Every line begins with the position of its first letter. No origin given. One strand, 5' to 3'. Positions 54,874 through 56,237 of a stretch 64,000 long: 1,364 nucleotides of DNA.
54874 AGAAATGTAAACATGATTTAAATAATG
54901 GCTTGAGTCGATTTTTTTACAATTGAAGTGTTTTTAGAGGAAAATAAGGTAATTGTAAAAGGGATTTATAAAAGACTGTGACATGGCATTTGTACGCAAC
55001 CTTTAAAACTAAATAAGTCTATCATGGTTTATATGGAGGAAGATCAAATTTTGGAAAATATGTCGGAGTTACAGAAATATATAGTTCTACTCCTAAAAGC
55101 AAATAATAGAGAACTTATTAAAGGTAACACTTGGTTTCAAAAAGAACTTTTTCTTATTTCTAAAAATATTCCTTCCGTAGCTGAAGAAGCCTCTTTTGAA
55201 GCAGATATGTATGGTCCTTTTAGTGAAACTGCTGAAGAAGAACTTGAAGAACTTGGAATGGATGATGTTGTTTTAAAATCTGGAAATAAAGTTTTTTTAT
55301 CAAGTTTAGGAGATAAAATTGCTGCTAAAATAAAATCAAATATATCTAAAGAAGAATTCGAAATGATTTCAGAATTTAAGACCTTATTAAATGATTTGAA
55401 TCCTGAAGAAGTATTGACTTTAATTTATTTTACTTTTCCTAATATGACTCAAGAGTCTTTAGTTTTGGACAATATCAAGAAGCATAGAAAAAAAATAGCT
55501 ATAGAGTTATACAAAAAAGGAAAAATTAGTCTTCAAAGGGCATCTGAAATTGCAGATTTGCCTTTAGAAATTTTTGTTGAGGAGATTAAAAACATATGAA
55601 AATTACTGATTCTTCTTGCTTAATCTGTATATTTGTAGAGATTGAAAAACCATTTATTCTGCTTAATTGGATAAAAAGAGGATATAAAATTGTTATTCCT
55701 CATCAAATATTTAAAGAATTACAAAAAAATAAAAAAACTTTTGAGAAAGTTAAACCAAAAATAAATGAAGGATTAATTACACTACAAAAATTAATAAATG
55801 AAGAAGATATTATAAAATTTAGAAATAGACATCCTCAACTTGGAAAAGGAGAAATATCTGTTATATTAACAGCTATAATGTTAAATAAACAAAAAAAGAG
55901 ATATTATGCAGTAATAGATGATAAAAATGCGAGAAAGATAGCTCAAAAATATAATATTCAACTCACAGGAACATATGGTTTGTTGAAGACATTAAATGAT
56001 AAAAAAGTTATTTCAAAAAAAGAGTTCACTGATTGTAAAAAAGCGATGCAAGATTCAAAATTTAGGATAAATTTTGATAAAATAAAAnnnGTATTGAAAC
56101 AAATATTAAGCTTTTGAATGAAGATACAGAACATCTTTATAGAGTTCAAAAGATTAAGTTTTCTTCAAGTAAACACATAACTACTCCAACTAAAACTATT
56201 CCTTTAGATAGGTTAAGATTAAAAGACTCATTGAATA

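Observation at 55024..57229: Three-gene overlapping operon: Panacea-domain protein, PIN-like nuclease and a 380-aa unknown. Candidate toxin-antitoxin or defence island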

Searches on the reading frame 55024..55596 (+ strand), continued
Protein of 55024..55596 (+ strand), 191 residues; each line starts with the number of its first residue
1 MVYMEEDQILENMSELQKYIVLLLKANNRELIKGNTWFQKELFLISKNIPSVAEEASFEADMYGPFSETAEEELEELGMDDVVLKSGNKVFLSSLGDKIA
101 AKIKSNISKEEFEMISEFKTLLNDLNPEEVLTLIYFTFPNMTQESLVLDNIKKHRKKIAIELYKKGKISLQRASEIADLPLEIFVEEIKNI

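Call 83: search_solved_structures(query=A3, max_evalue=10, show_alignments=2)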
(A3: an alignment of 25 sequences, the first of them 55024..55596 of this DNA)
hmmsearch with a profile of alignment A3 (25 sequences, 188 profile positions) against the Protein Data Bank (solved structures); distinct sequences matched with E-value up to 10: 4.
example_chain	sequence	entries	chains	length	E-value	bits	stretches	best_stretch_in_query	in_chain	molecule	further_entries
1q8b_A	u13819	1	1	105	0.044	16.5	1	100-171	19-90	Protein yjcS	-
7qep_C9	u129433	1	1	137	0.13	15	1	44-106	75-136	40S ribosomal protein S19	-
4v6u_AU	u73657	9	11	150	0.68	12.6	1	68-118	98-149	SSU ribosomal protein S19E | 30S ribosomal protein S19e | 30S ribosomal protein eS19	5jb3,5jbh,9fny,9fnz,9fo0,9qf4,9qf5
2v7f_A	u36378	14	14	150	0.71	12.6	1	68-118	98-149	RPS19E SSU RIBOSOMAL PROTEIN S19E | 30S ribosomal protein S19e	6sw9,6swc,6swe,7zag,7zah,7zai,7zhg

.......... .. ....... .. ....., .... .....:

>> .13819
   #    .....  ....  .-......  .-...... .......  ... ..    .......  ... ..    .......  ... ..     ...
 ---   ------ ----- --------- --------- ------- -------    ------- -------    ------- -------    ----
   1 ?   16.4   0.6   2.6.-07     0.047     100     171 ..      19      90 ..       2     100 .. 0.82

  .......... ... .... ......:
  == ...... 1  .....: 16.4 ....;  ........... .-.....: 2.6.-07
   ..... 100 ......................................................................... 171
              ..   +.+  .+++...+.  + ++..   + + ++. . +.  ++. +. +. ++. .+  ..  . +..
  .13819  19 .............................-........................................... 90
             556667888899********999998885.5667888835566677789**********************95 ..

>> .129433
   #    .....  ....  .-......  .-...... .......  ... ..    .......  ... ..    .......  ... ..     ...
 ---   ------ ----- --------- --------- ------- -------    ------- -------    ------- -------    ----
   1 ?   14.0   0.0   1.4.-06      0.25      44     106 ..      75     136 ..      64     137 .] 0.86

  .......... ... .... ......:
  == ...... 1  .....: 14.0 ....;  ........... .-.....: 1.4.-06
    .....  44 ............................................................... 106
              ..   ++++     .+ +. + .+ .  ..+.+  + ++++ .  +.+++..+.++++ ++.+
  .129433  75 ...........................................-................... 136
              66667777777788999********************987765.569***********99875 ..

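Call 84: search_protein_families(library=ncbifam, proteins=[P0085, P0091, P0107, P0112, P0120, P0126, P0130, P0132, P0133, P0137], max_evalue=0.05)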
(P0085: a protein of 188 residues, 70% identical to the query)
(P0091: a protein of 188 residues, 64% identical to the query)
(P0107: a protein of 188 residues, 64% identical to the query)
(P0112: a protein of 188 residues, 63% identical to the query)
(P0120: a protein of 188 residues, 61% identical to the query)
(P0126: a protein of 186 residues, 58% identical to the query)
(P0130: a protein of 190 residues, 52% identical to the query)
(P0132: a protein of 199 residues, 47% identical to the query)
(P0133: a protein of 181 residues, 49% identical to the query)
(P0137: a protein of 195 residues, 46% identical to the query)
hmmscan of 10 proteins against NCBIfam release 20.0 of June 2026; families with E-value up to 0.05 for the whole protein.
P0085 (188 aa): 2 families
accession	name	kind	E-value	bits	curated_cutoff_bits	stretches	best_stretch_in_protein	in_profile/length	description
NF048014.1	antitoxin_DarG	equivalog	0.0025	17.1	250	1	16-133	171-296/338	type II toxin-antitoxin system antitoxin DNA ADP-ribosyl glycohydrolase DarG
NF002175.0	PRK01022.1-2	equivalog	0.035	13.5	373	1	79-126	24-71/228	hypothetical protein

P0091 (188 aa): 1 family
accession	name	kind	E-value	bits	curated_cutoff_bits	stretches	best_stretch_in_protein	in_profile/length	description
NF048014.1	antitoxin_DarG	equivalog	0.018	14.3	250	1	14-126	169-286/338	type II toxin-antitoxin system antitoxin DNA ADP-ribosyl glycohydrolase DarG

P0107 (188 aa): 1 family
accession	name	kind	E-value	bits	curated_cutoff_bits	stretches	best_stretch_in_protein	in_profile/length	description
NF048014.1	antitoxin_DarG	equivalog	0.043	13.1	250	1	27-130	183-290/338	type II toxin-antitoxin system antitoxin DNA ADP-ribosyl glycohydrolase DarG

P0112 (188 aa): 2 families
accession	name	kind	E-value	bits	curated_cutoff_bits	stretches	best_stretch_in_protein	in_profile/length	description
NF048014.1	antitoxin_DarG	equivalog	0.00055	19.3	250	1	19-149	174-312/338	type II toxin-antitoxin system antitoxin DNA ADP-ribosyl glycohydrolase DarG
NF046063.1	oxepin_alt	equivalog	0.048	13.1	300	0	49-124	17-92/254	oxepin-CoA hydrolase, alternative type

P0120 (188 aa): 1 family
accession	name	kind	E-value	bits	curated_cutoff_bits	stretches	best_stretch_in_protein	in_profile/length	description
NF048014.1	antitoxin_DarG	equivalog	0.00075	18.9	250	1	9-92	164-252/338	type II toxin-antitoxin system antitoxin DNA ADP-ribosyl glycohydrolase DarG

P0126 (186 aa): 0 families

P0130 (190 aa): 2 families
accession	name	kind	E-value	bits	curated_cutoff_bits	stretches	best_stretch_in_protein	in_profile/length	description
NF010673.0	PRK14070.1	equivalog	0.002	18.2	119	1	69-119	12-60/75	exodeoxyribonuclease VII small subunit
NF048014.1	antitoxin_DarG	equivalog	0.012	14.9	250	1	31-100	188-254/338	type II toxin-antitoxin system antitoxin DNA ADP-ribosyl glycohydrolase DarG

P0132 (199 aa): 3 families
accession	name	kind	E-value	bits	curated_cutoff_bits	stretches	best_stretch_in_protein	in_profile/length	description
NF048014.1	antitoxin_DarG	equivalog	0.0054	16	250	1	30-125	183-282/338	type II toxin-antitoxin system antitoxin DNA ADP-ribosyl glycohydrolase DarG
NF045919.1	HphnlacHdxRed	equivalog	0.013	14.6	340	1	59-121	232-293/309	p-hydroxyphenylacetate 3-hydroxylase reductase component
NF052224.1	HistRaceHisRFuso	equivalog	0.022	14.5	400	1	69-142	105-180/254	histidine racemase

P0133 (181 aa): 1 family
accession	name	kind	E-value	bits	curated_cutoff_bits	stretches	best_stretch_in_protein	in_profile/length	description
NF052224.1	HistRaceHisRFuso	equivalog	0.044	13.5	400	0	63-136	116-184/254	histidine racemase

P0137 (195 aa): 2 families
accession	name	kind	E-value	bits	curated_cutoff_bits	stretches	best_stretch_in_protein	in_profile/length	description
NF042428.1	Il_dioxgen_HilB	equivalog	0.01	15.1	350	1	22-134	13-114/223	3(1)-hydroxy-L-isoleucine 4-dioxygenase HilB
NF002692.0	PRK02487.1-1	equivalog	0.02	14.3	297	1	92-184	22-107/158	heme-degrading domain-containing protein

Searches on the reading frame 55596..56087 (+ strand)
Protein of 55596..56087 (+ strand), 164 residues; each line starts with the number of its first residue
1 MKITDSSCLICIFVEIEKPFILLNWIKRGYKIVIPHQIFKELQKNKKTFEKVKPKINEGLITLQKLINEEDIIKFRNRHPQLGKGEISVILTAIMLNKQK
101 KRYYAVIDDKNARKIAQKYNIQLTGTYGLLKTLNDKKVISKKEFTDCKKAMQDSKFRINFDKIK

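Call 3: search_protein_families(library=pfam, proteins=[window:55596-56087:+], max_evalue=1)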
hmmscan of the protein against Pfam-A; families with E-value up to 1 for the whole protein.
window:55596-56087:+ (164 aa): 8 families
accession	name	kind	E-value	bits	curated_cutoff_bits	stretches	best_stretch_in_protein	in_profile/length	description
PF03172.18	HSR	-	5.8e-05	23.6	24.9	1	123-153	20-50/99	HSR domain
PF18476.7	PIN_8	-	0.00014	22.3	26.1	1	21-159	25-163/227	PIN like domain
PF13638.12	PIN_4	-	0.00034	21.4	21.9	1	25-122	17-127/132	PIN domain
PF23162.1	AEP_C962R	-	0.0081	16.8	23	1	6-60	92-147/190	C962R protein N-terminal AEP domain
PF15995.10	DUF4771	-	0.04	14.6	27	1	5-64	25-85/160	Domain of unknown function (DUF4771)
PF11848.13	DUF3368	-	0.13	12.6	27.3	1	124-159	2-35/46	Domain of unknown function (DUF3368)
PF04019.17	DUF359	-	0.15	12.2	25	1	95-158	5-73/126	Protein of unknown function (DUF359)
PF18070.6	Cas9_PI2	-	0.94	10.7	27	1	94-145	6-55/59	CRISPR-Cas9 PI domain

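Call 4: search_protein_families(library=ncbifam, proteins=[window:55596-56087:+], max_evalue=1)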
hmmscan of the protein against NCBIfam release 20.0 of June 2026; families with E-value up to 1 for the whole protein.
window:55596-56087:+ (164 aa): 2 families
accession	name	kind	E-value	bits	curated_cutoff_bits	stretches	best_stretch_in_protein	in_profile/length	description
TIGR02687.1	TIGR02687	equivalog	0.0017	16.4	270.35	1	28-119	747-840/844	BREX-1 system phosphatase PglZ type A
NF047463.1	CllEntPrLepto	equivalog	0.049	13.1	400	1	43-77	179-213/250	mammalian cell entry protein Mce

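Call 5: search_protein_families(library=padloc, proteins=[window:55596-56087:+], max_evalue=1)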
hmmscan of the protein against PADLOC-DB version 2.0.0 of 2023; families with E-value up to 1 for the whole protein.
window:55596-56087:+ (164 aa): 6 families
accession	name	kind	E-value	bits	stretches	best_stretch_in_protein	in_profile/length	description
PDLC05071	PDC-S70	-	4.6e-18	63.9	1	3-159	4-146/161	-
PDLC05073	PDC-S70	-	2e-13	48.6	1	30-158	26-147/162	-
PDLC05070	PDC-S70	-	2.1e-13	48.7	1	4-141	7-132/161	-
PDLC05068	PDC-S70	-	5.2e-08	31.5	1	30-132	26-122/125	-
PDLC05074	PDC-S70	-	4.3e-06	24.9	1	79-131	39-87/127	-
PDLC05072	PDC-S70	-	0.044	11.6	1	81-130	83-128/167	-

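Call 20: search_solved_structures(query=window:55596-56087:+, max_evalue=10)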
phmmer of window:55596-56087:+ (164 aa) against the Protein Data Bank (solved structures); distinct sequences matched with E-value up to 10: 3.
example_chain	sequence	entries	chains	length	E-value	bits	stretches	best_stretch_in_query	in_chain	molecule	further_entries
3tc1_A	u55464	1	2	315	0.13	15.5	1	77-115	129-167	Octaprenyl Pyrophosphate Synthase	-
5c4y_A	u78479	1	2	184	0.72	13.2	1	34-76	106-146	Putative transcription regulator Lmo0852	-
4wut_A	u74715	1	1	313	0.88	12.9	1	85-133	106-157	ABC transporter substrate binding protein (Ribose)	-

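Call 98: search_protein_families(library=pfam, alignment_id=A5, max_evalue=0.01)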
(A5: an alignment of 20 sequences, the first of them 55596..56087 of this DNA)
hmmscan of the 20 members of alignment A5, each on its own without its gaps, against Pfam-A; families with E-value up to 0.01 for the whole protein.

A. member 1, window:55596-56087:+ (164 aa): 4 families
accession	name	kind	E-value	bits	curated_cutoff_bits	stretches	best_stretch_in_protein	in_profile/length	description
PF03172.18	HSR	-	5.8e-05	23.6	24.9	0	123-153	20-50/99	HSR domain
PF18476.7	PIN_8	-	0.00014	22.3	26.1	1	21-159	25-163/227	PIN like domain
PF13638.12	PIN_4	-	0.00034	21.4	21.9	1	25-122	17-127/132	PIN domain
PF23162.1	AEP_C962R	-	0.0081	16.8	23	1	6-60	92-147/190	C962R protein N-terminal AEP domain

B. families by the number of members that match (of 20 scanned): 11 families
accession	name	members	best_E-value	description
PF11848.13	DUF3368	10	6.5e-07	Domain of unknown function (DUF3368)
PF01850.27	PIN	5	7.4e-05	PIN domain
PF13638.12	PIN_4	4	0.00034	PIN domain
PF18476.7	PIN_8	2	0.00014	PIN like domain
PF03172.18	HSR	1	5.8e-05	HSR domain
PF14471.11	DUF4428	1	0.00035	Domain of unknown function (DUF4428)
PF24734.1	DUF7685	1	0.0013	Domain of unknown function (DUF7685)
PF17146.10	PIN_6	1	0.0019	PIN domain of ribonuclease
PF09851.14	SHOCT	1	0.0037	Short C-terminal domain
PF16289.11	PIN_12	1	0.0078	PIN domain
PF23162.1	AEP_C962R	1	0.0081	C962R protein N-terminal AEP domain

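Call 99: search_solved_structures(query=A5, max_evalue=1)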
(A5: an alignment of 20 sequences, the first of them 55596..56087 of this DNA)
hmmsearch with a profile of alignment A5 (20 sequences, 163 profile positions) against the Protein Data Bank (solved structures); distinct sequences matched with E-value up to 1: 4.
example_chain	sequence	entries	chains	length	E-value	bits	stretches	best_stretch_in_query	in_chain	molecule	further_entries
2lcq_A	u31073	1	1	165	0.0018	21.4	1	29-122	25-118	Putative toxin VapC6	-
4bry_B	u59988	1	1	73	0.1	15.7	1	35-82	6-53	MULTICILIN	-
8k4i_A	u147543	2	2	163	0.66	13.1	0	29-72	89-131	YajQ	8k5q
5cl2_A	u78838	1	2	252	0.99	12.5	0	93-126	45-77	Sporulation-control protein spo0M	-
